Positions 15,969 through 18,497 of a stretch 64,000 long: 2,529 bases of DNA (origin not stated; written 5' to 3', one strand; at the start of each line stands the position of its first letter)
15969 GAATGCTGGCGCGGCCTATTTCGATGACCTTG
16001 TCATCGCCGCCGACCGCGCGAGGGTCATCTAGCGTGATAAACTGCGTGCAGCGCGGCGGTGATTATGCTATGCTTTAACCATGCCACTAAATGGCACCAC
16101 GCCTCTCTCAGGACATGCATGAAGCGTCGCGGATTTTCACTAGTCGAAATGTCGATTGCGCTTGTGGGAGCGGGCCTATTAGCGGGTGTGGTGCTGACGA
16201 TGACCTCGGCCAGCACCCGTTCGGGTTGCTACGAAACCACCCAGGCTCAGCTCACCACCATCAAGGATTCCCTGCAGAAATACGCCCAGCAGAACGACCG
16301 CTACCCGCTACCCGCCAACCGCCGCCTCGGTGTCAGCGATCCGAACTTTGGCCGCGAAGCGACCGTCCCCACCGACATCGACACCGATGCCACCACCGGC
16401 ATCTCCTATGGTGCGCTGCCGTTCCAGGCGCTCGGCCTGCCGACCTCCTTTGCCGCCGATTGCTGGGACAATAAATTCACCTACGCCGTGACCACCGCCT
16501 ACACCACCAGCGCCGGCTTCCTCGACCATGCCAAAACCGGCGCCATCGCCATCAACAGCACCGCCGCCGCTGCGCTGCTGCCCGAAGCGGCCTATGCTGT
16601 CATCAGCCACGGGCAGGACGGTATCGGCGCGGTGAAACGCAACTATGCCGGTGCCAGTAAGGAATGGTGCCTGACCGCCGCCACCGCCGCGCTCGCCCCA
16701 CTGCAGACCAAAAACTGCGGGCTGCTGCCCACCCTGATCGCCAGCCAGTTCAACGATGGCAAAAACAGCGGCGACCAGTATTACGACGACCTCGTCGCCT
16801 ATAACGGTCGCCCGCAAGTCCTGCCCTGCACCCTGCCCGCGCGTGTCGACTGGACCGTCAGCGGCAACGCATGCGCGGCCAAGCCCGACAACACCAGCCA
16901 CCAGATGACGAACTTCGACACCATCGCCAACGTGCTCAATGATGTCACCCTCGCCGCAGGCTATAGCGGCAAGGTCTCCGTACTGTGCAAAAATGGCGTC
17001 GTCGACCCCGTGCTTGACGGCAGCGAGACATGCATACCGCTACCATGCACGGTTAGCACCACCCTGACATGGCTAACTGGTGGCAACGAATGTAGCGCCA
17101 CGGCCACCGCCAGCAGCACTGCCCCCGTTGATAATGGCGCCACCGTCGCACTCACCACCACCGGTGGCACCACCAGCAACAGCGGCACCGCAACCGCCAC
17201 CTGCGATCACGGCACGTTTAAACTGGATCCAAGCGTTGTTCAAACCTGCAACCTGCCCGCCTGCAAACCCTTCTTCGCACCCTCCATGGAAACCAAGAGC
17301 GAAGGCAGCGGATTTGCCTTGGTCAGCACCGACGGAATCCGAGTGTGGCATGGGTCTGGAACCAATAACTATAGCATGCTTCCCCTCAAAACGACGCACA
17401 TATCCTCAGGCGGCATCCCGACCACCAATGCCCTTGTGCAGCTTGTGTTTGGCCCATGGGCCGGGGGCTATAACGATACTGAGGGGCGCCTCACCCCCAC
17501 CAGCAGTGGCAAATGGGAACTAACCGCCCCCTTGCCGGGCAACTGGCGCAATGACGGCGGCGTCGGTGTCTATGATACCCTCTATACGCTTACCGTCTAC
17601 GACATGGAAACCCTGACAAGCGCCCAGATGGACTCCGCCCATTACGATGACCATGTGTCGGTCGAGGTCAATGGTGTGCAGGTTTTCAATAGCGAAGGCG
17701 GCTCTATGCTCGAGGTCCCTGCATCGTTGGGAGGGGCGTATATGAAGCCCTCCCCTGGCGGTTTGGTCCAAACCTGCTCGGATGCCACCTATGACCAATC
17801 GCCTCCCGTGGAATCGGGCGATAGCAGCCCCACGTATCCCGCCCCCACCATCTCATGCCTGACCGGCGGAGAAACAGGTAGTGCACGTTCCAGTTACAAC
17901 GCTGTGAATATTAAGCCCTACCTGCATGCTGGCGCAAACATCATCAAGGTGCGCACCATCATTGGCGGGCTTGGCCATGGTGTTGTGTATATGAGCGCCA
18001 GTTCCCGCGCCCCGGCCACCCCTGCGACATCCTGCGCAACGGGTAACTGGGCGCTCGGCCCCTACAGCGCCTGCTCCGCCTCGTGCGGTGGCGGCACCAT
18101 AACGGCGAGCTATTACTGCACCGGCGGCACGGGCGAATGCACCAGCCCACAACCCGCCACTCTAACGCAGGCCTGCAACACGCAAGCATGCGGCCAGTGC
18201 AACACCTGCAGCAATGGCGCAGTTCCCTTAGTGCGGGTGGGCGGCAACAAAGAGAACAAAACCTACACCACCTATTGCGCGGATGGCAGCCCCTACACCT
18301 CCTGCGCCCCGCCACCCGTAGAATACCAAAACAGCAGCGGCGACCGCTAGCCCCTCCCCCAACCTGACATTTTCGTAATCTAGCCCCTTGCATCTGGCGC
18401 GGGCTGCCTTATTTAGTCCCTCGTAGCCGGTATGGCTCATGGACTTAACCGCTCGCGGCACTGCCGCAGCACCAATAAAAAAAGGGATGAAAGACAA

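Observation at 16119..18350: Pilin module fused to about 510 aa of putative adhesin domains ending in a thrombospondin type-1-like repeat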

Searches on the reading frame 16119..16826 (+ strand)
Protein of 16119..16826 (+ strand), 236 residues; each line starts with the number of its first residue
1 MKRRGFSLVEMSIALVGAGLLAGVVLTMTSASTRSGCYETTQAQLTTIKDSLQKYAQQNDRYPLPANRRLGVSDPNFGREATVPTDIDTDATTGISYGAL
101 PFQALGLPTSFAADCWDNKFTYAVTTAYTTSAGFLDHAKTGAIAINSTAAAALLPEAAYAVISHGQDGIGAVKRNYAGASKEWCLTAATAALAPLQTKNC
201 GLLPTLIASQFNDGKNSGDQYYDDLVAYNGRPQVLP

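Call 20: find_related_loci(query=A1, collection=genome_contigs, flank=10000)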
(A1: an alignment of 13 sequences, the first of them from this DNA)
Query A1 (236 aa) in genome_contigs; peptide patterns used: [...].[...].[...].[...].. (x = any residue, [..] = any of these).
32 stretches matched a pattern; 20 encode a relative of the query (tblastn E <= 1e-3); 20 distinct loci.
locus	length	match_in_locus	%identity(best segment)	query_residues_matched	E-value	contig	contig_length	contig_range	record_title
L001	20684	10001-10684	47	2-234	2e-64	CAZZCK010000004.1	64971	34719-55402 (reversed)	MAG TPA_asm: uncultured Azospirillum sp. isolate SRP150892_co2_67 genome assembly, contig: NODE_439_length_64971_cov_11.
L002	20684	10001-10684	47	2-233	5e-64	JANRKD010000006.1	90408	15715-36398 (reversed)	MAG: Alphaproteobacteria bacterium isolate bins.32 k141_525469, whole genome shotgun sequence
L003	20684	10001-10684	47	1-233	1e-63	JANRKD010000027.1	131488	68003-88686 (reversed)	MAG: Alphaproteobacteria bacterium isolate bins.32 k141_3704630, whole genome shotgun sequence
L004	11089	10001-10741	44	3-236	2e-60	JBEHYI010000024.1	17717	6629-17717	MAG: Pseudomonadota bacterium isolate ESF1.bin.40 NODE_3251_length_17717_cov_3.407197, whole genome shotgun sequence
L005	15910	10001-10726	41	3-230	5e-54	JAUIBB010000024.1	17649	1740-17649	MAG: Alphaproteobacteria bacterium isolate 6_bin.22 NODE_2932_length_17649_cov_0.856637, whole genome shotgun sequence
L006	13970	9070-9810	43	1-226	1e-52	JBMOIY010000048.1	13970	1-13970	MAG: Rickettsiales bacterium isolate Deming_bin.490 contig12449, whole genome shotgun sequence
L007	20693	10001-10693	39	6-231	4e-49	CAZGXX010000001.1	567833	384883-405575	MAG TPA_asm: uncultured Azospirillum sp. isolate SRP296810_co1_155 genome assembly, contig: NODE_2_length_567833_cov_11.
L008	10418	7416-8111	40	2-228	5e-49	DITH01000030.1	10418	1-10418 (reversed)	MAG TPA_asm: Alphaproteobacteria bacterium UBA6189 UBA6189_contig_369514, whole genome shotgun sequence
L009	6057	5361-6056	41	1-224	2e-47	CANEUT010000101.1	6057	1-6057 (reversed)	MAG: Rickettsiales bacterium isolate CE-Jul18-75 genome assembly, contig: CE-Jul18-75.fna-C101, whole genome shotgun seq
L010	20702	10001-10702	40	3-231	1e-46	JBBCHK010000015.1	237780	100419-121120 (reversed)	MAG: Alphaproteobacteria bacterium isolate S6_conc_bin.97 s877.ctg000878l, whole genome shotgun sequence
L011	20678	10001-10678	40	4-231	3e-45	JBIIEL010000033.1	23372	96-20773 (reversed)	MAG: Rickettsiales bacterium isolate ME2000-09-26pf_3300044610_group1_bin83 Rohwer_bin1996_scaffold_303_c2, whole genome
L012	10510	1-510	47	60-233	8e-44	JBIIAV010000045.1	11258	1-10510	MAG: Rickettsiales bacterium isolate ME2000-06-06pf_3300042549_group1_bin80 Rohwer_bin1995_scaffold_4356_c1, whole genom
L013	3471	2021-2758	38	3-233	7e-42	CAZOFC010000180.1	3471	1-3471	MAG TPA_asm: uncultured Azospirillum sp. isolate SRP287051_co1_187 genome assembly, contig: NODE_31799_length_3471_cov_5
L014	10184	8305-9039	38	5-235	6e-39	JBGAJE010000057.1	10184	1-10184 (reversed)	MAG: Rickettsiales bacterium isolate MAG_MBR_H125.1 MBRH125-1_opera_contig_10617, whole genome shotgun sequence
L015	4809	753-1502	36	2-232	2e-38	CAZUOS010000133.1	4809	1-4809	MAG TPA_asm: uncultured Azospirillum sp. isolate SRP135725_co3_511 genome assembly, contig: NODE_27012_length_4809_cov_6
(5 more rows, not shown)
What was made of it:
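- Several related MAGs are labelled Rickettsiales (call 20).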

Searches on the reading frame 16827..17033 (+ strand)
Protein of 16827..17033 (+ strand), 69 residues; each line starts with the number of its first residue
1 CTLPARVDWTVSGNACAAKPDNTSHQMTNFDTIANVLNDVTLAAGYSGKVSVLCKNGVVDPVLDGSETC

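Call 78: search_solved_structures(query=A5, max_evalue=10, show_alignments=2)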
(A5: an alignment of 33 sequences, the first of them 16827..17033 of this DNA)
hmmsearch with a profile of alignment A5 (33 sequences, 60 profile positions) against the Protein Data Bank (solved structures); distinct sequences matched with E-value up to 10: 11.
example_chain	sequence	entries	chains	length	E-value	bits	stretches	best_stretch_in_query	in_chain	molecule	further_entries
8q5r_B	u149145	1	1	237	0.00011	25.7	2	23-57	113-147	Alarmin release inhibitor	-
8cmt_C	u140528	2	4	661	0.037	17.5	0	38-53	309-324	Coagulation factor XIII B chain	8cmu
2kms_A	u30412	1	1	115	0.3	14.6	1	38-53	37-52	Complement factor H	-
1srz_A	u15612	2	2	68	0.54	13.8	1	38-59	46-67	Gamma-aminobutyric acid type B receptor, subunit 1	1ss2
4b2s_A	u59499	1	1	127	0.66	13.5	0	38-53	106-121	COMPLEMENT FACTOR H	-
4zno_A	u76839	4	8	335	0.69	13.5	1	34-51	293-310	Natterin-like protein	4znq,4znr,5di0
3sw0_X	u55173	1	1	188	0.87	13.2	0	38-54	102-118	Complement factor H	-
7wki_A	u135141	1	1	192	0.97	13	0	38-54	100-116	Complement factor H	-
4cd6_A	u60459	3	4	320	1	12.9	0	13-48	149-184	ENDO-BETA-1,4-MANNANASE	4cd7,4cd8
9n1z_B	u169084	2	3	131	1.2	12.7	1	38-54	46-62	Complement factor H-related protein 2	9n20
3zd1_A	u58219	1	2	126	1.4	12.5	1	38-54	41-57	COMPLEMENT FACTOR H-RELATED PROTEIN 2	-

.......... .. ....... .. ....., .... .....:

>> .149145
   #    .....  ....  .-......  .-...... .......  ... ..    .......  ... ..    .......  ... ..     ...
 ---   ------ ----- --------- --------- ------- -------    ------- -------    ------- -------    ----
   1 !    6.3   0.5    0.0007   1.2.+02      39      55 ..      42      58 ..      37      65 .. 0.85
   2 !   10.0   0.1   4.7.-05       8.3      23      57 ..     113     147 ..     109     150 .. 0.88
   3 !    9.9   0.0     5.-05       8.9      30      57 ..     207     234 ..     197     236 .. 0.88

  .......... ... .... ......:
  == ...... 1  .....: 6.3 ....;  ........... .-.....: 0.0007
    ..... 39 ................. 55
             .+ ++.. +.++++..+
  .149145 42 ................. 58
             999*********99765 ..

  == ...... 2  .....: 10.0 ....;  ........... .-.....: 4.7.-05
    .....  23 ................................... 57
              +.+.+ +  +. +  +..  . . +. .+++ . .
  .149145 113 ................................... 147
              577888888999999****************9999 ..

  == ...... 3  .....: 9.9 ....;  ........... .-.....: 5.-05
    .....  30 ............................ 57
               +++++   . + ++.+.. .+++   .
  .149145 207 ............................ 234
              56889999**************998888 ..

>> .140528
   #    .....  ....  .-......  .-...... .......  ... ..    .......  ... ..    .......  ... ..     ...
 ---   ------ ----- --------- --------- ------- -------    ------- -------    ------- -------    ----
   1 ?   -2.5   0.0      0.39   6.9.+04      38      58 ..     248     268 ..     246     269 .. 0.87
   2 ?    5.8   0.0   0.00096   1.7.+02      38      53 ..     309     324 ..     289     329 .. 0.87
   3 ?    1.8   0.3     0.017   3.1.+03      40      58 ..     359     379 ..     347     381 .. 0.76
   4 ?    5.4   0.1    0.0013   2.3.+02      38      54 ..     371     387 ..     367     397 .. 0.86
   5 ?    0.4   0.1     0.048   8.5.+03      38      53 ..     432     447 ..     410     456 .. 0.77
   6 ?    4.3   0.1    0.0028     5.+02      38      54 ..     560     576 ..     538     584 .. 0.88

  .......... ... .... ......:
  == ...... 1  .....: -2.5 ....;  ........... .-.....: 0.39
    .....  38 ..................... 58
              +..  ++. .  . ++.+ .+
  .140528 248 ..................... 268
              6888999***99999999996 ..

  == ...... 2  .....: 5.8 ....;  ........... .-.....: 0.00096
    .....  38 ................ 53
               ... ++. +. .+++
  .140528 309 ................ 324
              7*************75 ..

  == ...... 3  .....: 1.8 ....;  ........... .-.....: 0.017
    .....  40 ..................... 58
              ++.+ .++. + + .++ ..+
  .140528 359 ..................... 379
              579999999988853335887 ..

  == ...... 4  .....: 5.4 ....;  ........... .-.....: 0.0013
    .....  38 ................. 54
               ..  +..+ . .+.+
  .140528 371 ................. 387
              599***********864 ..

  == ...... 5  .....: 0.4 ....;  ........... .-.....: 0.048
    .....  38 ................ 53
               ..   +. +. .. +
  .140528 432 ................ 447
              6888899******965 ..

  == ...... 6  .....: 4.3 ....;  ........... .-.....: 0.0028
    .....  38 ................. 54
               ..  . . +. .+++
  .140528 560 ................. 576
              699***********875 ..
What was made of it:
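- On Sushi/CCP module (for the two Cys units): The profile search against the PDB returns mostly CCP proteins, and only for the C-terminal G..C..G.W...C half (E=1e-4 to about 1, call 78).
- The unit profile retrieves only CCP/Sushi proteins from the PDB, although weakly (call 78).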

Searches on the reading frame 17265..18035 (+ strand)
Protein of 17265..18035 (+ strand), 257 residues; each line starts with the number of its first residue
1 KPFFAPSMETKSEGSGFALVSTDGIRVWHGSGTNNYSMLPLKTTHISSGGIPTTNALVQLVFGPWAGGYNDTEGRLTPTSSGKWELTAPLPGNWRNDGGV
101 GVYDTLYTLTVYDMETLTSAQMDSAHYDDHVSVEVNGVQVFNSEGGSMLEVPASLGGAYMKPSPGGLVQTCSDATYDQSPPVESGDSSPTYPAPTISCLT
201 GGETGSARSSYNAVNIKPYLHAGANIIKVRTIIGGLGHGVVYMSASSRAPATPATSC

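Call 34: find_homologous_proteins(query=A3, max_evalue=0.001)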
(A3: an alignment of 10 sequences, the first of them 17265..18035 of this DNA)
Query A3 (10 sequences): 2847 candidates shared short words with the query, none scored E <= 0.001.

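Call 38: search_solved_structures(query=A3, max_evalue=10, show_alignments=2)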
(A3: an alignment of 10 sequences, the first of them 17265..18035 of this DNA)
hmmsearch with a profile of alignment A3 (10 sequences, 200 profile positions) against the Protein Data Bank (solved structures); distinct sequences matched with E-value up to 10: 1.
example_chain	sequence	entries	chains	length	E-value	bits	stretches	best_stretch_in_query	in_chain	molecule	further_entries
5zqi_A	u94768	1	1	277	0.049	16.6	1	57-108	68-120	Alginate lyase AlgAT5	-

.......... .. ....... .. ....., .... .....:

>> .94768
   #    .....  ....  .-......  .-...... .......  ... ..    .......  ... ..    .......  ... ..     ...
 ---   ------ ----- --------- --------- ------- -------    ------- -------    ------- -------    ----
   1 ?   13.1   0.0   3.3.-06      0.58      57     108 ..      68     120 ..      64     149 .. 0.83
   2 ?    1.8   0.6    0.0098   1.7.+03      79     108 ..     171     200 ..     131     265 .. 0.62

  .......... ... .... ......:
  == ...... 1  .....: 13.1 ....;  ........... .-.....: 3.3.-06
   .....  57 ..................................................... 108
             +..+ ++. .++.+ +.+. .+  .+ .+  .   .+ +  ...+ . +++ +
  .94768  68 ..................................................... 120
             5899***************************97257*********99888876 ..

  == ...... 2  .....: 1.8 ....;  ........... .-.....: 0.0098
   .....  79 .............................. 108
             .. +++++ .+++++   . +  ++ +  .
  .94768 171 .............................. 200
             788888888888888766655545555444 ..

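Call 44: predict_structure(alignment_id=A3)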
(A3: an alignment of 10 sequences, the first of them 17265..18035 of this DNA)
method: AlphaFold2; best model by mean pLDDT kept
length: 257 residues; sequences in the alignment: 10
mean_pLDDT: 55.9   pTM: 0.52
mean pLDDT of the five models: 55.9, 52.3, 52.3, 52.3, 51.6
residues with pLDDT >= 90: 13; 70-90: 65; 50-70: 53; < 50: 126
segments of 3 or more residues with pLDDT < 50: 1-56, 58-72, 91-96, 147-177, 193-205, 254-257
pLDDT, mean of each block of 10 residues (from residue 1): 42 33 29 30 29 40 45 56 58 51 78 83 82 90 62 39 37 47 55 43 54 87 87 70 76 47
secondary structure, 60 per line:
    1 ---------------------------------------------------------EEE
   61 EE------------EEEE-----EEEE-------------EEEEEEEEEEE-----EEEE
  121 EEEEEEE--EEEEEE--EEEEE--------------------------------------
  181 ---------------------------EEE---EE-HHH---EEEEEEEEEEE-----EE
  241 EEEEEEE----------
elements in order: E58-62 E75-78 E84-87 E101-111 E117-127 E130-135 E138-142 E208-210 E223-233 E239-247
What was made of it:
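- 17436..18032 (+): TraN-tip-like beta-sandwich (aa ~440-638) with a variable Cys-containing loop (C553, C580). All-beta core with pLDDT 78-90 (call 44).
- The beta-sandwich model has low confidence (pLDDT 55.9, call 44).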

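Call 49: fold_search(model_id=the predicted structure, library=pdb)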
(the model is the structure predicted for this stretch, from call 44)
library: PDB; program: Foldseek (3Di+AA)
matches with E <= 10: 964; with E <= 0.001: 0
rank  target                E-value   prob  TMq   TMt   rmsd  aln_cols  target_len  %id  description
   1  8j3y_A                3.3e-03  0.99  0.24  0.17   9.6       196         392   12  Crystal structure of CBM6E E168Q in complex with oligosaccharides (released 2024-04-24)
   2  8j3x_A                5.1e-03  0.96  0.23  0.17   9.8       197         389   11  Crystal structure of CBM6E from Saccharophagus degradans (released 2024-04-24)
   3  3fn9_C                6.0e-03  0.90  0.24  0.11  12.6       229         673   12  Crystal structure of putative beta-galactosidase from bacteroides fragilis (released 2009-01-13)
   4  5mwk_A                7.5e-03  0.99  0.24  0.07  13.6       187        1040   10  Glycoside hydrolase BT_0986 (released 2017-03-22)
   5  6b6l_B                7.5e-03  0.89  0.22  0.10  10.8       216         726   13  The crystal structure of glycosyl hydrolase family 2 (GH2) member from Bacteroides cellulosilyticus DSM 14838 (released 2017-10-11)
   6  7rsk_A                7.5e-03  0.82  0.21  0.09  10.7       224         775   12  The crystal structure from microfluidic crystals of glycosyl hydrolase family 2 (GH2) member from Bacteroides cellulos (released 2021-08-25)
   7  6xxw                  8.9e-03  0.80  0.24  0.12  11.8       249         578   10  Structure of beta-D-Glucuronidase for Dictyoglomus thermophilum. (released 2020-07-15)
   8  5t99_A                9.4e-03  0.89  0.23  0.09  10.1       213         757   13  Crystal structure of BuGH2Awt in complex with Galactoisofagomine (released 2017-09-13)
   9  6mvf_A                9.4e-03  0.85  0.23  0.11  12.0       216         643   13  Crystal structure of FMN-binding beta-glucuronidase from Facaelibacterium prausnitzii L2-6 (released 2019-01-30)
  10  7cwd                  1.1e-02  0.87  0.25  0.10  12.7       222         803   12  Crystal structure of beta-galactosidase II from Bacillus circulans in complex with beta-D-galactopyranosyl disaccharide (released 2020-12-09)
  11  5mqm                  1.2e-02  0.97  0.22  0.07  14.0       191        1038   10  Glycoside hydrolase BT_0986 (released 2017-03-22)
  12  6b6l_A                1.2e-02  0.92  0.26  0.11  10.3       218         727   14  The crystal structure of glycosyl hydrolase family 2 (GH2) member from Bacteroides cellulosilyticus DSM 14838 (released 2017-10-11)
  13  3fn9_D                1.4e-02  0.75  0.24  0.11  13.2       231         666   13  Crystal structure of putative beta-galactosidase from bacteroides fragilis (released 2009-01-13)
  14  5t98_B                1.5e-02  0.90  0.24  0.10   9.9       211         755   13  Crystal structure of BuGH2Awt (released 2017-09-13)
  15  8j3x_B                1.8e-02  0.91  0.24  0.17   9.6       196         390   12  Crystal structure of CBM6E from Saccharophagus degradans (released 2024-04-24)
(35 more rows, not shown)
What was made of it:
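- On PA14 / CBM-type jelly roll (fold level): The Foldseek hits are nearly all carbohydrate-active enzymes or sugar-binding modules (CBM6, GH2 family, PA14), but E>=3e-3 and TM is about 0.25, from a model with pLDDT 55.9 (calls 44, 49).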

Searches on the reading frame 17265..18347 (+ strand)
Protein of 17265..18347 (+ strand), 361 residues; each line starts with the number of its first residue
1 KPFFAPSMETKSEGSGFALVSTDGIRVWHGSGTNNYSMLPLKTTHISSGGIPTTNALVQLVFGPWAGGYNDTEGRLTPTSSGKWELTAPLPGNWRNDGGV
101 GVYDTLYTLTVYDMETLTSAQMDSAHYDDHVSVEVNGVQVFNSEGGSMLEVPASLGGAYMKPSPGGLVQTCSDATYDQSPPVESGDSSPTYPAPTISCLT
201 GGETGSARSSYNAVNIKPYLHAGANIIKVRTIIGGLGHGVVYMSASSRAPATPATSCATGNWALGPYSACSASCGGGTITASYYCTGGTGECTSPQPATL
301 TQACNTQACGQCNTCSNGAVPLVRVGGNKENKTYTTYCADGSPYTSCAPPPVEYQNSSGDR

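Call 12: find_homologous_proteins(query=window:17265-18347:+, max_evalue=0.01)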
Query window:17265-18347:+: 3782 candidates shared short words with the query, none scored E <= 0.01.
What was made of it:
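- Two word-index searches with the C-terminal part returned nothing (calls 12, 34).
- Tried and rejected: Searches with aa 383-743 and with the mid-domain alignment returned nothing, not even the protein itself (calls 12, 34).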

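Call 89: find_related_loci(query=window:17265-18347:+, collection=metagenome_contigs, flank=6000)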
Query window:17265-18347:+ (361 aa) in metagenome_contigs; peptide patterns used: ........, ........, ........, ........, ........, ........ (x = any residue, [..] = any of these).
198 stretches matched a pattern, but none encodes a relative of the query by tblastn (E <= 1e-3).
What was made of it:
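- Tried and rejected: None found (call 89).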
